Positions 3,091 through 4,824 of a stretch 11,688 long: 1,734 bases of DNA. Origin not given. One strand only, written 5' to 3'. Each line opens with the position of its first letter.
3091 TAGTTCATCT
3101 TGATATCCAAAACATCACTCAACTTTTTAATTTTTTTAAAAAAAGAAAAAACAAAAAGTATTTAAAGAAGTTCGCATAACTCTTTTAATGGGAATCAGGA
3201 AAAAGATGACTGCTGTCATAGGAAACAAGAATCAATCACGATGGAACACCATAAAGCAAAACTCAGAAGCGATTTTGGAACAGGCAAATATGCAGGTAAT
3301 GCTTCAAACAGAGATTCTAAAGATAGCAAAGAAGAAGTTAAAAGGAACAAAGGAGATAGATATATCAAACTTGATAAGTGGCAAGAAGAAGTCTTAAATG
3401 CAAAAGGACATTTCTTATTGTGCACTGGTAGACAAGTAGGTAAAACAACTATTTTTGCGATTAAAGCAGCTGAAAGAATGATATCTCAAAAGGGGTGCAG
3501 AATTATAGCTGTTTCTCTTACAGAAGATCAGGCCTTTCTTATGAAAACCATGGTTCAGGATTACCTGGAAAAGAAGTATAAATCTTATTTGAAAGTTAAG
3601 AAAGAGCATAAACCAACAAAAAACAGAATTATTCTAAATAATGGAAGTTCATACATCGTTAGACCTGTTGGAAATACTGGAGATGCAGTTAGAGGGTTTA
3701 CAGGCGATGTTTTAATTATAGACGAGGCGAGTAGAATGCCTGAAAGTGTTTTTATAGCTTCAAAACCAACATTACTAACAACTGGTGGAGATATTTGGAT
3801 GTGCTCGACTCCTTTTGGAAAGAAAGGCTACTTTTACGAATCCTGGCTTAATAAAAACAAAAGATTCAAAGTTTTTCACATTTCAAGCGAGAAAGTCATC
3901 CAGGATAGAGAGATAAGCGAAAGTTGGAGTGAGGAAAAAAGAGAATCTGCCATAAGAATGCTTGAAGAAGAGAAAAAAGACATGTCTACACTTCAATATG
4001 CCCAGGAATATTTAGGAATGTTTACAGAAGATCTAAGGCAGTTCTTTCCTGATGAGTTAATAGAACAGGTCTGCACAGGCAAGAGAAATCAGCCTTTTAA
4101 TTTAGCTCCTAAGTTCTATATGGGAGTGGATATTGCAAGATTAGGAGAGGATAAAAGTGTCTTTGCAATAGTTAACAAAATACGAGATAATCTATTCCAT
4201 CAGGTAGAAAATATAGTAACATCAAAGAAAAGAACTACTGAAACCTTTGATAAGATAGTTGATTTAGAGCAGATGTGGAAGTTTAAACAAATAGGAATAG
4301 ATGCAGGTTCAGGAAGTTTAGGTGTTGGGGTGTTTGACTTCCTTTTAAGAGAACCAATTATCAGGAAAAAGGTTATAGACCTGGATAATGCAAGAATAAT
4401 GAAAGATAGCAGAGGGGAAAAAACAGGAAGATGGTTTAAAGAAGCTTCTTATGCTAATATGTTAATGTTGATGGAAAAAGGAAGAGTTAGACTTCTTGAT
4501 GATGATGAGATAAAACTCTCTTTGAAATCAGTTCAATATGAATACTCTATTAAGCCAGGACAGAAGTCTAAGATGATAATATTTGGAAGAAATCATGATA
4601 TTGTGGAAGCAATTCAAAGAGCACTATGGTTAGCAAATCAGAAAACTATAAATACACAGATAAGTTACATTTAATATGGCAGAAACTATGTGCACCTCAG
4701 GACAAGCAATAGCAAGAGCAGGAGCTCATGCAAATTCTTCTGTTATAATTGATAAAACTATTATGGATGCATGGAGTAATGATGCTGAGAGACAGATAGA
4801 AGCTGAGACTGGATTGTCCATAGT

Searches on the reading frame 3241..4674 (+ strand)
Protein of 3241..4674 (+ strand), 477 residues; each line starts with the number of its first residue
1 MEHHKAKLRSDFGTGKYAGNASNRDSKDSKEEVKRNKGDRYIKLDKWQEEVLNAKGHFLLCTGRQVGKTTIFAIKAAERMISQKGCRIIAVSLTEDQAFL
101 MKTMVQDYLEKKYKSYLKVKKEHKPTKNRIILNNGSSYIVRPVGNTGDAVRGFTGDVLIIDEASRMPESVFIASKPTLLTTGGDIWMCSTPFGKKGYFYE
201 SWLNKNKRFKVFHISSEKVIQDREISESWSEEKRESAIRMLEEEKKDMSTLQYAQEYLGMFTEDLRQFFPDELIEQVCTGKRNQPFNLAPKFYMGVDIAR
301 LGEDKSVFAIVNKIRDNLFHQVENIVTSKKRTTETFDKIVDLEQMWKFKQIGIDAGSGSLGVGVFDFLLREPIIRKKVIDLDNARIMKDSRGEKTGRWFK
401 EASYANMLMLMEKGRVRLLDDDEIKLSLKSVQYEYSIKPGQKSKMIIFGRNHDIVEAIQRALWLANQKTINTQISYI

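Call 11: search_protein_families(library=pfam, proteins=[window:3241-4674:+], max_evalue=0.01)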
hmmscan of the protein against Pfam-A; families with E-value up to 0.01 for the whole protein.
window:3241-4674:+ (477 aa): 3 families
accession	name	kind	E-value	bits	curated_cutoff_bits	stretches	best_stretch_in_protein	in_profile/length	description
PF03237.21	Terminase_6N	-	1.6e-14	54.5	22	1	61-275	3-214/215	Terminase large subunit, T4likevirus-type, N-terminal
PF03354.21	TerL_ATPase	-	5.5e-07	29.9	23.7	1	59-170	25-139/178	Terminase large subunit, ATPase domain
PF05127.21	NAT10_TcmA_helicase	-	0.0073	16.6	22.7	0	64-170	6-105/176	RNA cytidine acetyltransferase NAT10/TcmA, helicase domain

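Call 13: find_related_loci(query=window:3241-4674:+, collection=viral_contigs, flank=4000)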
Query window:3241-4674:+ (477 aa) in viral_contigs; peptide patterns used: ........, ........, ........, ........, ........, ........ (x = any residue, [..] = any of these).
23 stretches matched a pattern; 18 encode a relative of the query (tblastn E <= 1e-3); 18 distinct loci.
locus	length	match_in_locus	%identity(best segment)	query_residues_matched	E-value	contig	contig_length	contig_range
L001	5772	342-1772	79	1-477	0e+0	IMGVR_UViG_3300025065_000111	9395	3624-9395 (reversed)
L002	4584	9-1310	58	44-477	3e-168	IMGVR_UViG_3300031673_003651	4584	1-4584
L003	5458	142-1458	51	45-477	1e-148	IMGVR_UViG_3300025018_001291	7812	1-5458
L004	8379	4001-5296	46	42-471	6e-122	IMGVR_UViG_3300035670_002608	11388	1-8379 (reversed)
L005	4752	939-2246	46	37-471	7e-118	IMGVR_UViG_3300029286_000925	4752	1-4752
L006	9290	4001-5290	42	42-477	2e-104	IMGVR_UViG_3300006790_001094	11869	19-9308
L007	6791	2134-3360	43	42-474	1e-98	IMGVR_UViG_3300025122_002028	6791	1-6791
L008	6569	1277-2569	42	43-477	2e-96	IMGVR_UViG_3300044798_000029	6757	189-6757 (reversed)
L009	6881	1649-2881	39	42-470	1e-89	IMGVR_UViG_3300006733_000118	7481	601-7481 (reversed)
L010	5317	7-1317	39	42-465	4e-87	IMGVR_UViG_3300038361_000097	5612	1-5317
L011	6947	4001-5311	39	42-465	4e-87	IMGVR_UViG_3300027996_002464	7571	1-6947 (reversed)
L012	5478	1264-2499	38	42-474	9e-87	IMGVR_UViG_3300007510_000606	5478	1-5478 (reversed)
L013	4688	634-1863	39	42-475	5e-86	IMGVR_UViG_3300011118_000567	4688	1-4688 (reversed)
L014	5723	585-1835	38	42-474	4e-84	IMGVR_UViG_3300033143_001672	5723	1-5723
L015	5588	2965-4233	36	28-476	2e-75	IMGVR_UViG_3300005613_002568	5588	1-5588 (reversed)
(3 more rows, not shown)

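Call 31: find_related_loci(query=window:3241-4674:+, collection=metagenome_contigs, flank=5000)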
Query window:3241-4674:+ (477 aa) in metagenome_contigs; peptide patterns used: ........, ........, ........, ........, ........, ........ (x = any residue, [..] = any of these).
108 stretches matched a pattern; 44 encode a relative of the query (tblastn E <= 1e-3); 44 distinct loci.
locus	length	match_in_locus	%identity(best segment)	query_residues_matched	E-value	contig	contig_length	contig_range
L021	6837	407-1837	79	1-477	0e+0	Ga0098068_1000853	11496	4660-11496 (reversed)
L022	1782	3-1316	63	39-477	0e+0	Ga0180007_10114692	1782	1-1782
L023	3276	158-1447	57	42-471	7e-174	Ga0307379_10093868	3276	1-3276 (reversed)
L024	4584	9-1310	58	44-477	4e-168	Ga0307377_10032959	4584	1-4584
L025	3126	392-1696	57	42-476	7e-167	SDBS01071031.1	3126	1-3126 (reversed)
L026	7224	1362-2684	56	42-477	4e-156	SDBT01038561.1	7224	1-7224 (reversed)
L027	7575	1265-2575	55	42-477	5e-153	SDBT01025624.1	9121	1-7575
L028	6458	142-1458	51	45-477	2e-148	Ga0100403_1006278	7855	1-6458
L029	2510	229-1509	47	40-471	4e-127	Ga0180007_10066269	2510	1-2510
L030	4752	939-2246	46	37-471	1e-117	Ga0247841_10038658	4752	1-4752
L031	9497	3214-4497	48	42-474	1e-114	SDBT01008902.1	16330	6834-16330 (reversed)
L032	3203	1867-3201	44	25-472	8e-116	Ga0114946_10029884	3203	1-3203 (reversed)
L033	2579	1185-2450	47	40-470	6e-115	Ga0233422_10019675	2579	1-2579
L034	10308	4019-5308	42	42-477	2e-104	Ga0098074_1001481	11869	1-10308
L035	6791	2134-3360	43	42-474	2e-98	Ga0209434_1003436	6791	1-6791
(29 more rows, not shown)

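Call 37: find_related_loci(query=window:3241-4674:+, collection=genome_contigs, flank=6000)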
Query window:3241-4674:+ (477 aa) in genome_contigs; peptide patterns used: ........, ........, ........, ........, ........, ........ (x = any residue, [..] = any of these).
42 stretches matched a pattern, but none encodes a relative of the query by tblastn (E <= 1e-3).

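Call 40: search_protein_families(library=pfam, proteins=[L006:186-1979:+, L006:2067-2366:-, L006:2625-2795:-, L006:2792-3184:-, L006:3837-4034:+], max_evalue=0.05)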
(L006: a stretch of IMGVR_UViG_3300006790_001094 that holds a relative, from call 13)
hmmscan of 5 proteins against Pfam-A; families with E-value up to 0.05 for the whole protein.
L006:186-1979:+ (597 aa): 1 family
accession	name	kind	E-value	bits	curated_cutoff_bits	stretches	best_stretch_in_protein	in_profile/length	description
PF18573.7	BclA_C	-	0.0013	19.1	38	1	462-580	7-112/128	BclA C-terminal domain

L006:2067-2366:- (99 aa): 0 families

L006:2625-2795:- (56 aa): 0 families

L006:2792-3184:- (130 aa): 1 family
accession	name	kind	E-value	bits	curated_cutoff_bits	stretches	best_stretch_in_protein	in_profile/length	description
PF07362.18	CcdA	-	7.8e-07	29.8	22.4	1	3-36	4-37/71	Post-segregation antitoxin CcdA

L006:3837-4034:+ (65 aa): 0 families

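Call 47: find_homologous_proteins(query=window:3241-4674:+, max_evalue=1e-40)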
Query window:3241-4674:+ (477 aa): 1335 proteins with E <= 1e-40 among 8000 candidates; the best 120 are listed.
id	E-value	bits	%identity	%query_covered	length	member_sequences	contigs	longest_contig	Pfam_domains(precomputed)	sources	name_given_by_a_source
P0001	0.0e+0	1072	100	100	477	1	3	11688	PF03354.22,PF03237.22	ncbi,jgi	ncbi:MAG: terminase large subunit domain-containing protein [Candidatus Heimdallarchaeaceae archaeon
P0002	9.2e-250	847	79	100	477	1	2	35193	PF03354.22,PF03237.22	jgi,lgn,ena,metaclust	metaclust:\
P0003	1.7e-181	622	60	97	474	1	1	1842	PF03237.22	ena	-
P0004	9.0e-179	613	63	91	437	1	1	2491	PF03354.22,PF03237.22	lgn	-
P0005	4.0e-176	604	59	100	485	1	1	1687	PF03354.22,PF03237.22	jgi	-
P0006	2.4e-172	592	58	100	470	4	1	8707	PF03354.22,PF03237.22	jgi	jgi:hypothetical protein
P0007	3.1e-171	588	60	96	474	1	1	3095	PF03237.22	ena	-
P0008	3.6e-170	585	61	91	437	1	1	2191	PF03354.22,PF03237.22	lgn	-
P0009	6.4e-170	584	61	92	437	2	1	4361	PF03354.22,PF03237.22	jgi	-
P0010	1.1e-169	583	63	91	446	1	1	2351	PF03354.22,PF03237.22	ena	-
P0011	2.5e-168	579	57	96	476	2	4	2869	PF03354.22,PF03237.22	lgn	-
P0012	4.7e-168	578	59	92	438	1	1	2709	PF03354.22,PF03237.22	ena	-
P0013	1.3e-167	576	60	91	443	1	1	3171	PF03237.22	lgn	-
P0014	1.5e-167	576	61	91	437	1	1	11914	PF03354.22,PF03237.22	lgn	-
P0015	1.6e-166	573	60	93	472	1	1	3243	PF03354.22,PF03237.22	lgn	-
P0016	9.4e-166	570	58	95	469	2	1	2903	PF03354.22,PF03237.22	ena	-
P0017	1.7e-165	569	58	96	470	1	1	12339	PF03354.22,PF03237.22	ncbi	-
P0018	8.2e-165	567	58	96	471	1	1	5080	PF03354.22,PF03237.22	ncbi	-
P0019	1.7e-164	566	56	100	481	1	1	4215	PF03354.22,PF03237.22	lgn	-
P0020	7.5e-164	564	59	91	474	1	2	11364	PF03354.22,PF03237.22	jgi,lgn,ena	-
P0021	8.1e-164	564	56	100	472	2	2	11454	PF03354.22,PF03237.22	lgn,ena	-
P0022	1.1e-162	560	58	96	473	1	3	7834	PF03354.22,PF03237.22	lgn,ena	-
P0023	1.0e-161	557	57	96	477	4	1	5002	PF03354.22,PF03237.22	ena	-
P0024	4.2e-161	555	59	91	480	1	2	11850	PF03354.22,PF03237.22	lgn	-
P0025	5.4e-161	554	55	96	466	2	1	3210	PF03237.22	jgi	-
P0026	2.8e-160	552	58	91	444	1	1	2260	PF03354.22,PF03237.22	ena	-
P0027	4.7e-160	551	60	91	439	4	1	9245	PF03354.22,PF03237.22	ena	-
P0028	2.5e-159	549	58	95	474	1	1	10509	PF03354.22,PF03237.22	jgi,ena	-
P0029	3.6e-159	548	59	92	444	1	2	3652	PF03237.22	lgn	-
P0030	1.5e-158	546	57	100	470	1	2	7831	PF03354.22,PF03237.22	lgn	-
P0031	2.1e-158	546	58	91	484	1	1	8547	PF03354.22,PF03237.22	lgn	-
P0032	2.3e-158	546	59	91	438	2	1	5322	PF03354.22,PF03237.22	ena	-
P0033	3.2e-158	545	57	90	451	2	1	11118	PF03237.22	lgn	-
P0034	3.6e-158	545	60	91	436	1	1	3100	PF03237.22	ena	-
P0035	4.7e-158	545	57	90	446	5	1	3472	PF03354.22,PF03237.22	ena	-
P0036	1.7e-157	543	55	98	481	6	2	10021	PF03354.22,PF03237.22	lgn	-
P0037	2.0e-157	543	60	90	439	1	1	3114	PF03354.22,PF03237.22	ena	-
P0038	1.2e-156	540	58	91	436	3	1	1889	PF03237.22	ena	-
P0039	1.3e-156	540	58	91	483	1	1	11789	PF03354.22,PF03237.22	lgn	-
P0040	1.4e-156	540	57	94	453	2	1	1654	PF03354.22,PF03237.22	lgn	-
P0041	3.5e-156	538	53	100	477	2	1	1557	PF03354.22,PF03237.22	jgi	-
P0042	1.5e-155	536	57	91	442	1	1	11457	PF03237.22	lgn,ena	-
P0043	2.1e-155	536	56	92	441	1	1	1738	PF03237.22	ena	-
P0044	4.5e-155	535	58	91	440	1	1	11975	PF03354.22,PF03237.22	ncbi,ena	-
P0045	1.1e-154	534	58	92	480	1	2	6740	PF03354.22,PF03237.22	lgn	-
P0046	1.7e-154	533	60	91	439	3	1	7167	PF03354.22,PF03237.22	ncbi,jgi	ncbi:MAG: terminase large subunit [Candidatus Izemoplasmatales bacterium]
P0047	4.9e-154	531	52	100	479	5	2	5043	PF03354.22,PF03237.22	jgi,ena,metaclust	metaclust:\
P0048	6.6e-154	531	57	91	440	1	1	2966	PF03237.22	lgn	-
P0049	1.8e-153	530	56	91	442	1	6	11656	PF03354.22,PF03237.22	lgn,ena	-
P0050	1.8e-153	530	55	96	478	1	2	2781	PF03354.22,PF03237.22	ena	-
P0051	2.3e-153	529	56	91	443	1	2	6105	PF03237.22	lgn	-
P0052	5.6e-153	528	58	91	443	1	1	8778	PF03237.22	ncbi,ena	-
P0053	8.3e-153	527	58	90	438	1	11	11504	PF03354.22,PF03237.22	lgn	-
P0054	1.5e-152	526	58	89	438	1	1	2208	PF03354.22,PF03237.22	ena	-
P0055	1.7e-152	526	56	95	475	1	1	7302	PF03354.22,PF03237.22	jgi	jgi:hypothetical protein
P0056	2.1e-152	526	56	91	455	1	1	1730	PF03237.22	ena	-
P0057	6.9e-152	524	57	91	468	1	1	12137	PF03354.22,PF03237.22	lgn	-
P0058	9.0e-152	524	56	91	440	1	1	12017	PF03354.22,PF03237.22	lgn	-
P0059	1.2e-151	523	55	92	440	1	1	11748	PF03354.22,PF03237.22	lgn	-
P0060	2.8e-151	522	52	98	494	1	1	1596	PF03237.22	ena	-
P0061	2.8e-151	522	57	91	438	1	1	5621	PF03354.22,PF03237.22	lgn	-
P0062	2.9e-151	522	57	91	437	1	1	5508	PF03354.22,PF03237.22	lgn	-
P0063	3.5e-151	522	57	91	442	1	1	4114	PF03354.22,PF03237.22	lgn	-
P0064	3.7e-151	522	57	91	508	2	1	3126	PF03237.22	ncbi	-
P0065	4.0e-151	522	57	91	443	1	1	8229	PF03354.22,PF03237.22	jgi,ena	-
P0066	4.6e-151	522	56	91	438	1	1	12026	PF03354.22,PF03237.22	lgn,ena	-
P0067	8.6e-151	521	56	91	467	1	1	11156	PF03237.22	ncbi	-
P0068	8.6e-151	521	56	91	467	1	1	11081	PF03237.22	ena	-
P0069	1.3e-150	520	57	91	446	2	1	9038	PF03354.22,PF03237.22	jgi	-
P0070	1.5e-150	520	54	96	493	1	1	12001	PF03354.22,PF03237.22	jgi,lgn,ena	-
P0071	2.0e-150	519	56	90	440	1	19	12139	PF03354.22,PF03237.22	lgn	-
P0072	2.2e-150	519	54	96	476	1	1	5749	PF03354.22,PF03237.22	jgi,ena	-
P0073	2.6e-150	519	57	91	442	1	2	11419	PF03354.22,PF05876.19,PF03237.22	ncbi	-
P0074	2.6e-150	519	57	91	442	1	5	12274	PF03354.22,PF05876.19,PF03237.22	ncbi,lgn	-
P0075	3.2e-150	519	55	89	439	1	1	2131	PF03354.22,PF03237.22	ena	-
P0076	4.9e-150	518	53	95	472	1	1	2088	PF03354.22,PF03237.22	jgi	jgi:hypothetical protein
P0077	6.4e-150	518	57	88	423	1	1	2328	PF03237.22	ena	-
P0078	6.7e-150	518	56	91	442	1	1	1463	PF03354.22,PF05876.19,PF03237.22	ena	-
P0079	9.6e-150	517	56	91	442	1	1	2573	PF03354.22,PF05876.19,PF03237.22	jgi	-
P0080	9.7e-150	517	56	91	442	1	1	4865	PF03354.22,PF05876.19,PF03237.22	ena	-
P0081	9.9e-150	517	56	91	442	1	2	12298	PF03354.22,PF05876.19,PF03237.22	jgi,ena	-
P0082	1.0e-149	517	56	91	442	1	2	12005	PF03354.22,PF05876.19,PF03237.22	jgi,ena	-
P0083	1.3e-149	517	56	91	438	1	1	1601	PF03354.22,PF03237.22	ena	-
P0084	1.8e-149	516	57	90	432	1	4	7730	PF03354.22,PF03237.22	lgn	-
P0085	2.6e-149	516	57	91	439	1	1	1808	PF03354.22,PF03237.22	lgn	-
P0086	3.9e-149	515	55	91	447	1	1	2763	PF03354.22,PF03237.22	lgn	-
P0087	4.7e-149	515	56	91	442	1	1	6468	PF03354.22,PF05876.19,PF03237.22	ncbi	-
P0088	1.1e-148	514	53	96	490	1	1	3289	PF03354.22,PF03237.22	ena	-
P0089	2.0e-148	513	56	91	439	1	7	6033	PF03354.22,PF03237.22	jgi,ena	jgi:hypothetical protein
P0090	2.7e-148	512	56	91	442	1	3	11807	PF03354.22,PF05876.19,PF03237.22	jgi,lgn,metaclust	metaclust:\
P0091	2.9e-148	512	55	91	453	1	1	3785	PF03354.22,PF03237.22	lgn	-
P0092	3.7e-148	512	56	91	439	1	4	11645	PF03354.22,PF03237.22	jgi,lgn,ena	-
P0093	4.8e-148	512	56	91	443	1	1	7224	PF05876.19,PF03237.22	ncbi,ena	-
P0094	4.9e-148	512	56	92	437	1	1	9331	PF05127.22,PF03237.22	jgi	-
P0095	5.9e-148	511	56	91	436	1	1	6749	PF03354.22,PF03237.22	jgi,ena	-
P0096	7.1e-148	511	56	91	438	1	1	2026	PF03354.22,PF03237.22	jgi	-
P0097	8.0e-148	511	58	91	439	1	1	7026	PF03237.22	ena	-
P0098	9.5e-148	511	56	91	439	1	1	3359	PF03354.22,PF03237.22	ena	-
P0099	9.6e-148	511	55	91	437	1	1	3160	PF03237.22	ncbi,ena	-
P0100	1.1e-147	510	55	91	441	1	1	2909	PF03354.22,PF03237.22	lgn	-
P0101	1.2e-147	510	63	80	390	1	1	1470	PF03354.22,PF03237.22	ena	-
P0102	1.3e-147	510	55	92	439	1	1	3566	PF03354.22,PF03237.22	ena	-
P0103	1.3e-147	510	56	91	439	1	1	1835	PF03354.22,PF03237.22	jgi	jgi:hypothetical protein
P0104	3.0e-147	509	54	91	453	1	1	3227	PF03354.22,PF05876.19,PF03237.22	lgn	-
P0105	6.0e-147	508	56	90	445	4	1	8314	PF03354.22,PF03237.22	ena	-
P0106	6.3e-147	508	56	91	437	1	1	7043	PF03237.22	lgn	-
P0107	6.7e-147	508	59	85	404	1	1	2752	PF03237.22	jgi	jgi:hypothetical protein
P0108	1.3e-146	507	53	100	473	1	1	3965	PF03354.22,PF03237.22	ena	-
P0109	1.9e-146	506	58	85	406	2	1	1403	PF03354.22,PF03237.22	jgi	-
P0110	2.4e-146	506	56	88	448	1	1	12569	PF03354.22,PF05876.19,PF03237.22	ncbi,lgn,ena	-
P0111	2.5e-146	506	56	91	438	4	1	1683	PF03354.22,PF05876.19,PF03237.22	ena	-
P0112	3.1e-146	506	55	91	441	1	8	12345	PF03354.22,PF03237.22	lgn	-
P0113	3.8e-146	505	56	91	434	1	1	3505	PF03354.22,PF03237.22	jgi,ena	-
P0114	3.9e-146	505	55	91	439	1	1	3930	PF03354.22,PF03237.22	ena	-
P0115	4.0e-146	505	56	91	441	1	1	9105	PF03354.22,PF03237.22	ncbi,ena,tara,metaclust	tara:strand:- start:470 stop:1795 length:1326 start_codon:yes stop_codon:yes gene_type:complete|meta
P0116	5.3e-146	505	56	91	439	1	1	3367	PF03354.22,PF03237.22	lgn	-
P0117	6.5e-146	505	53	91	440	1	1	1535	PF03354.22,PF03237.22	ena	-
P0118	9.9e-146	504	55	91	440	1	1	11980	PF03354.22,PF03237.22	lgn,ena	-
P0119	1.2e-145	504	56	91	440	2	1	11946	PF03354.22,PF03237.22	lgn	-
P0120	1.5e-145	503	55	91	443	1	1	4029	PF03354.22,PF03237.22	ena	-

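Call 48: find_encoding_contigs(protein=P0002, flank=6000, max_places=4)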
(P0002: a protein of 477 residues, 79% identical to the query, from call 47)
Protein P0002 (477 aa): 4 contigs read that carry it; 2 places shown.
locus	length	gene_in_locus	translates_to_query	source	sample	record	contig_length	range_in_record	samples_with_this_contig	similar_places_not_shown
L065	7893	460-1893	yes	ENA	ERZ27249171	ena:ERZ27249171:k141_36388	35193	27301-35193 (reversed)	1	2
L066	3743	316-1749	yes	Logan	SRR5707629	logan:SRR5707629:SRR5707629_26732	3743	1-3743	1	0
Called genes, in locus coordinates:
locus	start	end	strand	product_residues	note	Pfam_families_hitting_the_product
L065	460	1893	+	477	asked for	PF03354:TerL_ATPase (weak), PF03237:Terminase_6N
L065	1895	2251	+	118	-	-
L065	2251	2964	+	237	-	-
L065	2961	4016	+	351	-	PF04860:Phage_portal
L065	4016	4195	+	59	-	-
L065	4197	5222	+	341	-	-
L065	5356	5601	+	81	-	-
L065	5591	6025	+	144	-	-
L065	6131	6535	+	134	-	-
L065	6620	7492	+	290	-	PF25209:Phage_capsid_4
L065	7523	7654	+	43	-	-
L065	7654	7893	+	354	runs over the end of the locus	-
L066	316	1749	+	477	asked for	PF03354:TerL_ATPase (weak), PF03237:Terminase_6N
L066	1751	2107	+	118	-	-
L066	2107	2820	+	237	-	-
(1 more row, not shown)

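Call 49: find_encoding_contigs(protein=P0014, flank=4000, max_places=3)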
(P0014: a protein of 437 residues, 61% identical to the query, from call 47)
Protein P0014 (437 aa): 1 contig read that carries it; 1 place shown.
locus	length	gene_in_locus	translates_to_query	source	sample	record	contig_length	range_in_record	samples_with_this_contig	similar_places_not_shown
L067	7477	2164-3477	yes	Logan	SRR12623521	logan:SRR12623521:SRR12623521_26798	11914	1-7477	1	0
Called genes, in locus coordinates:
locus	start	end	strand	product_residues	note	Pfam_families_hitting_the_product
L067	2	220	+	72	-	?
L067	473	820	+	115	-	-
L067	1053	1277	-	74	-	-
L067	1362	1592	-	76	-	-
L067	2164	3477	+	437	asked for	PF03354:TerL_ATPase, PF03237:Terminase_6N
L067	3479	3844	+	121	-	-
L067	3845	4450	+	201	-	-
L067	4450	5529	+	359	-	-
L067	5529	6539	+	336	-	-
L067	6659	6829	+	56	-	-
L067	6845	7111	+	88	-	-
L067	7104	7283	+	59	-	-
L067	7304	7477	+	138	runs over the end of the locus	PF09956:Phage_cement_2 (weak)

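Call 50: find_encoding_contigs(protein=P0017, flank=4000, max_places=3)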
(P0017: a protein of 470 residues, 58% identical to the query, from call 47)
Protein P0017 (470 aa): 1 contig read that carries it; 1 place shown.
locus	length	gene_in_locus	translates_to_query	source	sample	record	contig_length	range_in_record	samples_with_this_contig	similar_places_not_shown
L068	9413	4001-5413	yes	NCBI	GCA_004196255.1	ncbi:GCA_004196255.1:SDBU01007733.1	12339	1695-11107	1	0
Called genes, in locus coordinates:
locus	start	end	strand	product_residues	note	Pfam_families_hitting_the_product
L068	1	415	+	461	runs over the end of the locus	-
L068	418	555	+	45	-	-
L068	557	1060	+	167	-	-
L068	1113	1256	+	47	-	-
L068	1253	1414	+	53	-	-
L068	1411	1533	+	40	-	-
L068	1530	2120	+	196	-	-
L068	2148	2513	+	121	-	-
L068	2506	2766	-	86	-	-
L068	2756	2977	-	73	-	-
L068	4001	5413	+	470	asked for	PF03237:Terminase_6N, PF03354:TerL_ATPase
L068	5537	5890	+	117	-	-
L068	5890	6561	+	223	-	-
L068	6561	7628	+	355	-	PF04860:Phage_portal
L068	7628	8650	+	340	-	-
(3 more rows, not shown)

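Call 54: find_encoding_contigs(protein=P0020, flank=3500, max_places=3)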
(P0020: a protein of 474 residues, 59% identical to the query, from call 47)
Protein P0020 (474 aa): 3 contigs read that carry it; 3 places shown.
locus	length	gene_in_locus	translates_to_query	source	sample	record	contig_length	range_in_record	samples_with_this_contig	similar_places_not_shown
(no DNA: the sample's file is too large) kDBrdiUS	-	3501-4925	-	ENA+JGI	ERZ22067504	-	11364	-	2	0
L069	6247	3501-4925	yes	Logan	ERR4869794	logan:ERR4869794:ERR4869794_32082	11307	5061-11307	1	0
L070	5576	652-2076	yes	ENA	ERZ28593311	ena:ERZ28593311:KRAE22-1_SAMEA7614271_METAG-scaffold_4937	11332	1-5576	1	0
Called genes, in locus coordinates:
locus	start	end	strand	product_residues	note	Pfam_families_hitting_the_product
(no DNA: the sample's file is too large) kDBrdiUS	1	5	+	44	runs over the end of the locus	-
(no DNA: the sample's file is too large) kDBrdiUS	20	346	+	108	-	-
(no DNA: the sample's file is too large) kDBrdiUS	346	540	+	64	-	-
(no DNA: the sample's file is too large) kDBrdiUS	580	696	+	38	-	-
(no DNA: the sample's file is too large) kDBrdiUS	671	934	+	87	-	-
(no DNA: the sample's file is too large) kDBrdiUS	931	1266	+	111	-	-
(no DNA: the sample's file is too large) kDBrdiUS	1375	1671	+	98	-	-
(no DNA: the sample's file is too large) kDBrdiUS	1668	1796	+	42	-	-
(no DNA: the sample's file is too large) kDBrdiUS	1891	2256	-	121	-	-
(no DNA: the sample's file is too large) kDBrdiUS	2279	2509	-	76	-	-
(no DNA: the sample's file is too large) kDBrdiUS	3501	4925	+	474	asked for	PF03237:Terminase_6N, PF03354:TerL_ATPase (weak)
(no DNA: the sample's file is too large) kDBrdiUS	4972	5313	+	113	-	-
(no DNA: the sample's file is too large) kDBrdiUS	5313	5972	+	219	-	-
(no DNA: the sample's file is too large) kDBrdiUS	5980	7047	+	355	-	PF04860:Phage_portal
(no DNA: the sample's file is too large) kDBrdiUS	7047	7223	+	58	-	-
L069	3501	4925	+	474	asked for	PF03237:Terminase_6N, PF03354:TerL_ATPase (weak)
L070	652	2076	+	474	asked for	PF03237:Terminase_6N, PF03354:TerL_ATPase (weak)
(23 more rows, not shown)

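Call 55: find_encoding_contigs(protein=P0021, flank=3500, max_places=3)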
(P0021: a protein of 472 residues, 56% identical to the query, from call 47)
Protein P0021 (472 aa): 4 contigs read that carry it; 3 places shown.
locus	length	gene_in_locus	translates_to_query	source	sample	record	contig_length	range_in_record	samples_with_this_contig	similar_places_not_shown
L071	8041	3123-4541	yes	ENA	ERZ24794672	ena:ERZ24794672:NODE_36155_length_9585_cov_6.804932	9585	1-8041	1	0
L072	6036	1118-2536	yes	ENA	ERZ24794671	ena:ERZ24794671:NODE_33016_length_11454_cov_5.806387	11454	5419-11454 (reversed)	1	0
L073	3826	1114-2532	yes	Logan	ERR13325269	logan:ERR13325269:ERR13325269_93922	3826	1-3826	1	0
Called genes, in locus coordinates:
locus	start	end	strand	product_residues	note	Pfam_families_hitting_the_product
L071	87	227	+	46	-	-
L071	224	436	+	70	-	-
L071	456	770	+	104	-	-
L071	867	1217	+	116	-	PF01844:HNH (faint)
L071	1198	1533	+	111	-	-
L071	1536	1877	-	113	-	-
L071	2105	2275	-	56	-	-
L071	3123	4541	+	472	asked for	PF03354:TerL_ATPase (weak), PF03237:Terminase_6N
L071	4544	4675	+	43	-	-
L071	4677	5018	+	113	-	-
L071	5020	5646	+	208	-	-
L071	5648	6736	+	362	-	PF04860:Phage_portal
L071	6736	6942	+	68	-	-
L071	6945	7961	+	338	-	-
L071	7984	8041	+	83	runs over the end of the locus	-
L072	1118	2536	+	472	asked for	PF03354:TerL_ATPase (weak), PF03237:Terminase_6N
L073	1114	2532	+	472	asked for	PF03354:TerL_ATPase (weak), PF03237:Terminase_6N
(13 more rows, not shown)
